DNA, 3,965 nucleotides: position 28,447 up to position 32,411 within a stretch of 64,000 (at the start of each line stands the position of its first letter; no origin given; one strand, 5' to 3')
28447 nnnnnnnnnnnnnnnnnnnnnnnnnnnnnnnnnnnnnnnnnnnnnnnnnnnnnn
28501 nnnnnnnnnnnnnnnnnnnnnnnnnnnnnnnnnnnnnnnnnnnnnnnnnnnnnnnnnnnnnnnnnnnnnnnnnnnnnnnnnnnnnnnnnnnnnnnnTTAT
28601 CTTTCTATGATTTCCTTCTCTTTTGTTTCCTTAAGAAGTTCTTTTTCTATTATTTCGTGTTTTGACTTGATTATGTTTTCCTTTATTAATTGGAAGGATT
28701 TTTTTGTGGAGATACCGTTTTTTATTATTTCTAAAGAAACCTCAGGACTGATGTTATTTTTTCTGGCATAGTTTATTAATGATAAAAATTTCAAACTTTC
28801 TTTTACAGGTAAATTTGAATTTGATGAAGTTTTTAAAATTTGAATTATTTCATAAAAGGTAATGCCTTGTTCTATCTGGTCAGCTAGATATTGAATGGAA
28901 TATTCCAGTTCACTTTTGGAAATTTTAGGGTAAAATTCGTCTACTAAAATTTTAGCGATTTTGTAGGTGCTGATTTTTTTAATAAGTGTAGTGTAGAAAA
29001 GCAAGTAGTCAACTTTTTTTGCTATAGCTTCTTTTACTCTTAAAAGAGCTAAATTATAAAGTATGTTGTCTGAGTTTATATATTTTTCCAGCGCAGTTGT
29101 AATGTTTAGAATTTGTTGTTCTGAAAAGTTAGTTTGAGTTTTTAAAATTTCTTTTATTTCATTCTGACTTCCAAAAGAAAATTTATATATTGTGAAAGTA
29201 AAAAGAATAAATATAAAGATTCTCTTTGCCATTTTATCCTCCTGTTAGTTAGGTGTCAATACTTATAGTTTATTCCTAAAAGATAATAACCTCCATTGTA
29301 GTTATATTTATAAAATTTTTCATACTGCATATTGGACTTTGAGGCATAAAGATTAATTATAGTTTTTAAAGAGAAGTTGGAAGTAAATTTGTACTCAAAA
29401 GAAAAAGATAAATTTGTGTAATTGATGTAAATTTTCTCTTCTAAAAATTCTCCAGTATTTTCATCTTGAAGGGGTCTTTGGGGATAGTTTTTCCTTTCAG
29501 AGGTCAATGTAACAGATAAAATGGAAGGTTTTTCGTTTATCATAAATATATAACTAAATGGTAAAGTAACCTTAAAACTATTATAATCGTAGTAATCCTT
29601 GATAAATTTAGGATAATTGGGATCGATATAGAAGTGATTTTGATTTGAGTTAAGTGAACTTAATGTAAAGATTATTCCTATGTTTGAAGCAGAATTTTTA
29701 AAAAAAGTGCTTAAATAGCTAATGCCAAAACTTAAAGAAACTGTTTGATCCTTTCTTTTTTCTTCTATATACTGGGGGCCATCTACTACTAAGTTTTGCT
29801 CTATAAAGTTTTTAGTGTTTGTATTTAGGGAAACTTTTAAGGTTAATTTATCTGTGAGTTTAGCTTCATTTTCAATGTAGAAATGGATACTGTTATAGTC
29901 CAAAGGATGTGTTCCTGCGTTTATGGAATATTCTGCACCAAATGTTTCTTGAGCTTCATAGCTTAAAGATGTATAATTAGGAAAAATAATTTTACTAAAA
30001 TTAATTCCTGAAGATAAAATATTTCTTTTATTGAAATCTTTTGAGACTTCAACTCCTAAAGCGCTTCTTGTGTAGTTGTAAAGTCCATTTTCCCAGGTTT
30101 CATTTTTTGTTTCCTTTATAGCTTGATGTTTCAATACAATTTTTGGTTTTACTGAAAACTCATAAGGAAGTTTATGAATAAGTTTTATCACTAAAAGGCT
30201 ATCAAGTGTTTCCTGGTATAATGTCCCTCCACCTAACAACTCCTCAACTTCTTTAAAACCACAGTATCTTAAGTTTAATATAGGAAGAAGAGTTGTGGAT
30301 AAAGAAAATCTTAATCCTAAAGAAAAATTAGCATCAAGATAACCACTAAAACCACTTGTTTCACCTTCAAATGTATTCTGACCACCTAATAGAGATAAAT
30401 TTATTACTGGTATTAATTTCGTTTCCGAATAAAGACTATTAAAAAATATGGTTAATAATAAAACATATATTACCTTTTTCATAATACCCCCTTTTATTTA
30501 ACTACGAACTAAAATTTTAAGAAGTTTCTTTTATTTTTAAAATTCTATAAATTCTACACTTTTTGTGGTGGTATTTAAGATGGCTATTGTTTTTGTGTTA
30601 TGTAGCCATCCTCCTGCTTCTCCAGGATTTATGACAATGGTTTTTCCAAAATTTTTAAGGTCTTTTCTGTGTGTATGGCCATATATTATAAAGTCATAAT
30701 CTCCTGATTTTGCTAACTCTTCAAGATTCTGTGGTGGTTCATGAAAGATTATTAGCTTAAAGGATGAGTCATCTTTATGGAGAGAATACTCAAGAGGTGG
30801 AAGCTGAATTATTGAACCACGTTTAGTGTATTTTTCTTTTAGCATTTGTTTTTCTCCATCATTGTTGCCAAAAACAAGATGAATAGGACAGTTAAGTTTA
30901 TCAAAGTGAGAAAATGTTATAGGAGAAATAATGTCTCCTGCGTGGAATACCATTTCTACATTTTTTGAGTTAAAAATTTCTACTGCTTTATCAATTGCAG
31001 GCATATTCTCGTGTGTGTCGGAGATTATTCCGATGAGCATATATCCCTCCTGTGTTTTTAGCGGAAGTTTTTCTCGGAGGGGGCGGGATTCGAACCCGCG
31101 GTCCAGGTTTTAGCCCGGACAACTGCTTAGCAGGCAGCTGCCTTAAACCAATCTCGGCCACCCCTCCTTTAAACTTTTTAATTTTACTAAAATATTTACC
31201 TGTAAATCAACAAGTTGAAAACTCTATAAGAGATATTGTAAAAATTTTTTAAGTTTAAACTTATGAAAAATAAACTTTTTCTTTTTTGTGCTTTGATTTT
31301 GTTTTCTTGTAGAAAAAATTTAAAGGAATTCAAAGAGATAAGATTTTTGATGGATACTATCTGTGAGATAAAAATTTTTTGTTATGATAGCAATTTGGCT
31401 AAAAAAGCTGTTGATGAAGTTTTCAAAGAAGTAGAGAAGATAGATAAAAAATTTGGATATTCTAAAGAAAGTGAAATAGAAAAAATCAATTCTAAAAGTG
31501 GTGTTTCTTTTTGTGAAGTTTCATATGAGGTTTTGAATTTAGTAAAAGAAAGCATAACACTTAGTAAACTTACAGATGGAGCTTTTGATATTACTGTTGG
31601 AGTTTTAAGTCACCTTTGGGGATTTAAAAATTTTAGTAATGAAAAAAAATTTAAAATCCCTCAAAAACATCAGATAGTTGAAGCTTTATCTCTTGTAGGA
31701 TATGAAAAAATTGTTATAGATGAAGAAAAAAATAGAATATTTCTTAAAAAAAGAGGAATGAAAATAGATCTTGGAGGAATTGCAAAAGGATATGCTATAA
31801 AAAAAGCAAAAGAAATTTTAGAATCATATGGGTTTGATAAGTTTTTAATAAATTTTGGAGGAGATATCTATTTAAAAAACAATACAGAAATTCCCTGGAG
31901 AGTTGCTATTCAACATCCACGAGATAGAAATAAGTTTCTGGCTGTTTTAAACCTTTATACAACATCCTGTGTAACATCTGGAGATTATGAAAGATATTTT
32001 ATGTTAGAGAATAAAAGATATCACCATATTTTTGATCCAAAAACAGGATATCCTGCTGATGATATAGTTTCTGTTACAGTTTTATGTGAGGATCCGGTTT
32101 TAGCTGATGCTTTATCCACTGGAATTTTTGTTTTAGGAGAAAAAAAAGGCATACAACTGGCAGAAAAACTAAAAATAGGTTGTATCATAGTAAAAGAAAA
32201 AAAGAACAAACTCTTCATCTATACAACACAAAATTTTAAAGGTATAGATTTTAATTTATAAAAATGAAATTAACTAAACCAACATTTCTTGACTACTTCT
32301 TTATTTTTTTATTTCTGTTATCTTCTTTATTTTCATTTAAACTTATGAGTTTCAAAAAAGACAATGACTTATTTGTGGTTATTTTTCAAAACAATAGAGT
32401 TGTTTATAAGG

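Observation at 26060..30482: ECF sigma/anti-sigma envelope module whose anti-sigma factor carries a CBM48/AMPK-beta glycogen-binding-like sensor domain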

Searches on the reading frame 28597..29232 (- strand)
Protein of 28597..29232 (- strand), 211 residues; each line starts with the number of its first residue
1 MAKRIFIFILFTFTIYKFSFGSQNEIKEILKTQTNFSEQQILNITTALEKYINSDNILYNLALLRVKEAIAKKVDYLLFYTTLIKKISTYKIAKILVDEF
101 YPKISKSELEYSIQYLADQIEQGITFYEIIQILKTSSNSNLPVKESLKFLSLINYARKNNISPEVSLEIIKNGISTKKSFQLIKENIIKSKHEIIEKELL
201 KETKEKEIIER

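Call 3: search_protein_families(library=pfam, proteins=[window:28597-29232:-], max_evalue=1)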
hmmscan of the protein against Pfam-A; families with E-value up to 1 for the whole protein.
window:28597-29232:- (211 aa): 0 families

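Call 4: search_protein_families(library=ncbifam, proteins=[window:28597-29232:-], max_evalue=1)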
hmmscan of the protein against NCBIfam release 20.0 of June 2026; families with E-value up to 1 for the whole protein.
window:28597-29232:- (211 aa): 1 family
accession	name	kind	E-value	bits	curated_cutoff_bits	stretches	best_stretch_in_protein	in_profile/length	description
NF006931.0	PRK09416.1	equivalog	0.1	12.8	112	1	12-50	16-54/135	PadR family transcriptional regulator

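Call 63: search_solved_structures(query=A5, max_evalue=1)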
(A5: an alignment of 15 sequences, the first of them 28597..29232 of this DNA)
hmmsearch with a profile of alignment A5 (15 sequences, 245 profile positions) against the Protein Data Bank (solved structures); distinct sequences matched with E-value up to 1: 22.
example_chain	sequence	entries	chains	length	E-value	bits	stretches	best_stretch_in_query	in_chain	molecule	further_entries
5i9d_A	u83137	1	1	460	2.4e-08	37.1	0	94-173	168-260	pentatricopeptide repeat protein dPPR-U8A2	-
5i9h_A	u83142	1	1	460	3e-08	36.7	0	94-173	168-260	pentatricopeptide repeat protein dPPR-U8G2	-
5i9f_A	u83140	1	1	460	3.5e-08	36.5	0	111-182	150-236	pentatricopeptide repeat protein dPPR-U10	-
5i9g_C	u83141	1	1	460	6.1e-08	35.7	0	74-168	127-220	pentatricopeptide repeat protein dPPR-U8C2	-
5iww_D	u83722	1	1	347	5.6e-06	29.3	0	87-146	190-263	PLS9-PPR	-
5orq_A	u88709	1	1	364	7.5e-06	28.9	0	94-201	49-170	cPPR-Telo1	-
5orm_A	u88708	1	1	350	1.2e-05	28.3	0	94-201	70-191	cPPR-Telo1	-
4pjq_A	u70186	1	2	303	7.2e-05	25.7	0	94-202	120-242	Pentatricopeptide repeat protein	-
4wn4_A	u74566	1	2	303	7.5e-05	25.6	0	94-201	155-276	Pentatricopeptide repeat protein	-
4pjr_A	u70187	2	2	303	9e-05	25.4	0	94-202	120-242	Pentatricopeptide repeat protein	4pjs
6een_A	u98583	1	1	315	0.00018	24.4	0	80-203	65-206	Designer Pentatricopeptide Protein dPPR10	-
6een_C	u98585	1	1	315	0.00029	23.7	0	93-203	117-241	Designer Pentatricopeptide Protein dPPR10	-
8v2d_J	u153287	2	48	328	0.002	21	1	117-161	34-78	O43_129 component A | O43_129_+4 component A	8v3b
4ozs_A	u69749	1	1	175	0.01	18.6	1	52-203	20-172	Alpha solenoid protein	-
7upo_B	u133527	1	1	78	0.18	14.5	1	34-90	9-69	DHT03 protein B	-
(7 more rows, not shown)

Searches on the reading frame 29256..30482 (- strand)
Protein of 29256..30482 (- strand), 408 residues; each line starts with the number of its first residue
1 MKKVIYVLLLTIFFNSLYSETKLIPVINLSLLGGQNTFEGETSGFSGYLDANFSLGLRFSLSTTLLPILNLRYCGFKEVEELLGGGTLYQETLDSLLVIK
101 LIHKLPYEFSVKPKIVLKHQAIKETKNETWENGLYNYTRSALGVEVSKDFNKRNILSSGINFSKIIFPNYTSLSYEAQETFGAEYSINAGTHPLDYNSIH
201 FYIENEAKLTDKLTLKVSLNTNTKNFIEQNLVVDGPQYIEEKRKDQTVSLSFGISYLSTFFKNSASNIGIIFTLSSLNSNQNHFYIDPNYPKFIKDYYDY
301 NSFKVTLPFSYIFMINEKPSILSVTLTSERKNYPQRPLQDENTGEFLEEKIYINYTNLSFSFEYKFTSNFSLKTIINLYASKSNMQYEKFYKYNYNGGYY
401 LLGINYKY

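Call 3: search_protein_families(library=pfam, proteins=[window:29256-30482:-], max_evalue=1)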
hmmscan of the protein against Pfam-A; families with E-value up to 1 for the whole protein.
window:29256-30482:- (408 aa): 0 families

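Call 4: search_protein_families(library=ncbifam, proteins=[window:29256-30482:-], max_evalue=1)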
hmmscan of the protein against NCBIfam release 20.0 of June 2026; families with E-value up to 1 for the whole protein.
window:29256-30482:- (408 aa): 0 families

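Call 45: find_homologous_proteins(query=window:29256-30482:-)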
Query window:29256-30482:- (408 aa): 20 proteins with E <= 0.001 among 4889 candidates.
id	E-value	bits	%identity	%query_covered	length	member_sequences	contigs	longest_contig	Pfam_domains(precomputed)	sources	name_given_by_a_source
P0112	2.1e-262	888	100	100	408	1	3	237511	-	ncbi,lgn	ncbi:MAG: hypothetical protein ABDH23_02970 [Endomicrobiia bacterium]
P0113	3.5e-181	621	69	100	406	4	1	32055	-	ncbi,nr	ncbi:MAG: hypothetical protein N2505_01790 [Endomicrobia bacterium]|nr:hypothetical protein [Endomic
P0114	1.2e-148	514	59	100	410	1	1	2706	-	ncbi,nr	ncbi:MAG: hypothetical protein N2505_06440 [Endomicrobia bacterium]|nr:hypothetical protein [Endomic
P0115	5.1e-100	353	46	99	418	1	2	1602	-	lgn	-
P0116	1.3e-50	191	34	100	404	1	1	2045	-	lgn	-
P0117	4.9e-50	189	33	99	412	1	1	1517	-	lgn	-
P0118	3.7e-48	183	35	95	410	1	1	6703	-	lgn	-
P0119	1.3e-47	181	34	95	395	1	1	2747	-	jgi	jgi:hypothetical protein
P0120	3.3e-46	176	31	99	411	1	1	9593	-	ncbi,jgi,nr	ncbi:MAG: hypothetical protein PF545_01700 [Elusimicrobia bacterium]|jgi:hypothetical protein|nr:hyp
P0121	6.1e-45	172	32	97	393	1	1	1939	-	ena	-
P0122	4.3e-44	169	31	91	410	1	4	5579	-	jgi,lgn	-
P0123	3.9e-43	166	31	94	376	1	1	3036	-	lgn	-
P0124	1.5e-42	164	32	100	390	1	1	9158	-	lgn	-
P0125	3.3e-41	160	31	100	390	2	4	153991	-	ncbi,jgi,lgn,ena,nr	ncbi:hypothetical protein KJ959_06080 [bacterium]|nr:hypothetical protein [bacterium]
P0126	4.7e-38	149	30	98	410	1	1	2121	-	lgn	-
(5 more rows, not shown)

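Call 48: find_encoding_contigs(protein=P0125, flank=7000, max_places=2)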
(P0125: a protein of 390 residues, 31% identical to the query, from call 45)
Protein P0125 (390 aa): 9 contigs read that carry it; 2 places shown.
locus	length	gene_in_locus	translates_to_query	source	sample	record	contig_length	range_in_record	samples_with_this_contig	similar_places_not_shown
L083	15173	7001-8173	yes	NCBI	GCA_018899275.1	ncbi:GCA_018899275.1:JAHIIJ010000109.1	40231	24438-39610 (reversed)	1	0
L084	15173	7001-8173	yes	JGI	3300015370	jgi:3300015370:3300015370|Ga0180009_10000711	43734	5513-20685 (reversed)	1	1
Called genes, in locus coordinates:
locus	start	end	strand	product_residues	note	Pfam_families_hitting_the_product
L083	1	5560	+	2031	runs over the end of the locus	PF17210:SdrD_B (faint), PF09430:EMC7_beta-sandw (faint), PF13620:CarboxypepD_reg, PF13715:CarbopepD_reg_2 (faint), PF14686:fn3_3 (faint), PF22904:NOMO1-like_2nd (faint), PF07495:Y_Y_Y (faint)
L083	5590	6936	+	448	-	PF04773:FecR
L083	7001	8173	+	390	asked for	-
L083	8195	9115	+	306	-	PF03687:UPF0164 (weak)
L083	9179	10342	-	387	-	PF14559:TPR_19 (faint), PF00515:TPR_1 (faint), PF07719:TPR_2 (faint), PF13181:TPR_8 (faint)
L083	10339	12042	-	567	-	PF02706:Wzz, PF13807:GNVR, PF01656:CbiA (weak), PF13614:AAA_31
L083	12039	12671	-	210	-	PF02563:Poly_export, PF10531:SLBB, PF22461:SLBB_2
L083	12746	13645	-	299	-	PF01479:S4 (weak), PF00849:PseudoU_synth_2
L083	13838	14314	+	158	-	PF20603:Bact_hydrolase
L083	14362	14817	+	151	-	PF21805:Imm5_like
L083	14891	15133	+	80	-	PF21742:DUF6868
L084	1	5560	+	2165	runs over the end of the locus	PF17210:SdrD_B (faint), PF09430:EMC7_beta-sandw (faint), PF13620:CarboxypepD_reg, PF13715:CarbopepD_reg_2 (faint), PF22904:NOMO1-like_2nd (faint), PF07495:Y_Y_Y (faint)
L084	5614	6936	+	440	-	PF04773:FecR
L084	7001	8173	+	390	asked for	-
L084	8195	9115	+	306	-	PF03687:UPF0164 (weak)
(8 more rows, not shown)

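Call 58: predict_structure(alignment_id=A4)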
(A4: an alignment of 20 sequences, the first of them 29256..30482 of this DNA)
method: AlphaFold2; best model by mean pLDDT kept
length: 408 residues; sequences in the alignment: 20
mean_pLDDT: 87.2   pTM: 0.82
mean pLDDT of the five models: 87.2, 87.1, 86.5, 86.5, 86.1
residues with pLDDT >= 90: 261; 70-90: 95; 50-70: 27; < 50: 25
segments of 3 or more residues with pLDDT < 50: 8-18, 173-180, 182-185
pLDDT, mean of each block of 10 residues (from residue 1): 49 50 93 93 89 95 96 87 65 95 94 97 83 88 96 92 92 48 53 90 97 97 93 84 96 95 92 97 81 91 98 93 98 91 87 96 95 96 75 84 96
secondary structure, 60 per line:
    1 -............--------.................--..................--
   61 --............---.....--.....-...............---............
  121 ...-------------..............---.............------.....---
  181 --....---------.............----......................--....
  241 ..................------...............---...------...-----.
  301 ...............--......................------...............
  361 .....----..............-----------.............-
elements in order: H2-13 E22-38 E41-58 E63-74 E78-82 E85-89 E91-105 E109-123 E137-150 E154-166 H173-177 H183-186 E196-208 E213-234 E237-258 E265-279 E283-285 E292-294 E300-315 E318-339 E346-365 E370-383 E395-407

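Call 60: fold_search(model_id=the predicted structure, library=pdb)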
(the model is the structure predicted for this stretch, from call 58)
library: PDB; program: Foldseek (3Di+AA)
matches with E <= 10: 807; with E <= 0.001: 326
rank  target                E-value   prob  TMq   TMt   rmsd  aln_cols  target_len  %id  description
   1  6ehe                  1.2e-07  1.00  0.45  0.57   9.9       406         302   10  OmpTdeltaL8 (loop L8 deletion mutant of OmpT), an outer membrane protein of Vibrio cholerae (released 2018-04-25)
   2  3brz                  3.6e-07  1.00  0.33  0.33  15.3       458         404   10  Crystal structure of the Pseudomonas putida toluene transporter TodX (released 2008-06-10)
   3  6ehf                  3.9e-07  1.00  0.45  0.55  10.3       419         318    9  OmpT (in-vitro folded), an outer membrane protein Vibrio cholerae (trimer form) (released 2018-04-25)
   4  6tzk                  4.5e-07  1.00  0.44  0.41   9.4       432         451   10  Bacterial cellulose synthase outermembrane channel BcsC with terminal TPR repeat (released 2019-10-23)
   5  2r4p_A                7.0e-07  1.00  0.37  0.37  14.8       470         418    8  Crystal structure of the long-chain fatty acid transporter FadL mutant G212E (released 2008-09-16)
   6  5oyk                  7.7e-07  1.00  0.42  0.52  10.9       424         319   10  Outer-membrane expressed OmpT of Vibrio cholerae (released 2018-04-25)
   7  8wv0_B                9.3e-07  1.00  0.46  0.55  10.2       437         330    9  Outer membrane porin of Burkholderia pseudomallei (BpsOmp38) (released 2024-10-30)
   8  9b8a                  1.1e-06  1.00  0.43  0.34   9.5       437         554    8  Cryo-EM structure of E. coli cellulose synthase subunit C (released 2025-02-19)
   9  8pz4                  1.2e-06  1.00  0.43  0.39  12.1       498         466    8  Structure of alginate transporter, AlgE, solved at wavelength 2.755 A (released 2023-10-25)
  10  6ehd                  1.2e-06  1.00  0.48  0.59   9.7       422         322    9  OmpT (in-vitro folded), an outer membrane protein of Vibrio cholerae (released 2018-04-25)
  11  8wv0_A                1.4e-06  1.00  0.38  0.45  14.9       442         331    8  Outer membrane porin of Burkholderia pseudomallei (BpsOmp38) (released 2024-10-30)
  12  2r4l_B                1.4e-06  1.00  0.39  0.38  15.7       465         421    9  Crystal structure of the long-chain fatty acid transporter FadL mutant P34A (released 2008-09-16)
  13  3sy9_C                1.4e-06  1.00  0.42  0.46  10.4       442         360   11  Crystal structure of Pseudomonas aeruginosa OccD2 (OpdC) (released 2012-02-08)
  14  3pgs_A                1.4e-06  1.00  0.39  0.38  14.9       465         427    9  Phe3Gly mutant of EcFadL (released 2011-05-25)
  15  4v3h_B                1.7e-06  1.00  0.43  0.53   9.5       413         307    9  Crystal structure of CymA from Klebsiella oxytoca (released 2015-06-03)
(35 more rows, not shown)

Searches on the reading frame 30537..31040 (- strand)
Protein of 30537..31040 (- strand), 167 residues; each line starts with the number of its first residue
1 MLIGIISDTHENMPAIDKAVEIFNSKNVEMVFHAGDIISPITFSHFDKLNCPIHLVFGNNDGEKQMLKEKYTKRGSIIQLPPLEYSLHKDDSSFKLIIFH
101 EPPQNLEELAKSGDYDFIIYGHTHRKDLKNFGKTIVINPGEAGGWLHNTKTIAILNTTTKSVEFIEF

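Call 76: search_protein_families(library=pfam, proteins=[window:30537-31040:-], max_evalue=0.01)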
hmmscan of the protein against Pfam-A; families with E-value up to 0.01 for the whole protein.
window:30537-31040:- (167 aa): 3 families
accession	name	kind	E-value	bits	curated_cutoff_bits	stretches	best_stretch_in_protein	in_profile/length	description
PF12850.12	Metallophos_2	-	3.4e-32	112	27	1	1-159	1-153/154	Calcineurin-like phosphoesterase superfamily domain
PF00149.33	Metallophos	-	1.2e-13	52.4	21.5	1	1-125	1-190/191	Calcineurin-like phosphoesterase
PF14582.11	Metallophos_3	-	1.1e-05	25.4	28.2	1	99-164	195-256/259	Metallophosphoesterase, calcineurin superfamily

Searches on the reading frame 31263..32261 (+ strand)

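Call 76: search_protein_families(library=pfam, proteins=[window:31263-32261:+], max_evalue=0.01)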
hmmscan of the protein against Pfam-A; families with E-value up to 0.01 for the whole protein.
window:31263-32261:+ (332 aa): 1 family
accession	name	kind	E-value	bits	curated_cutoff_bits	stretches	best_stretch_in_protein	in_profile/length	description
PF02424.20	ApbE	-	1.1e-84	284.6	25.6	1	30-308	1-265/266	ApbE family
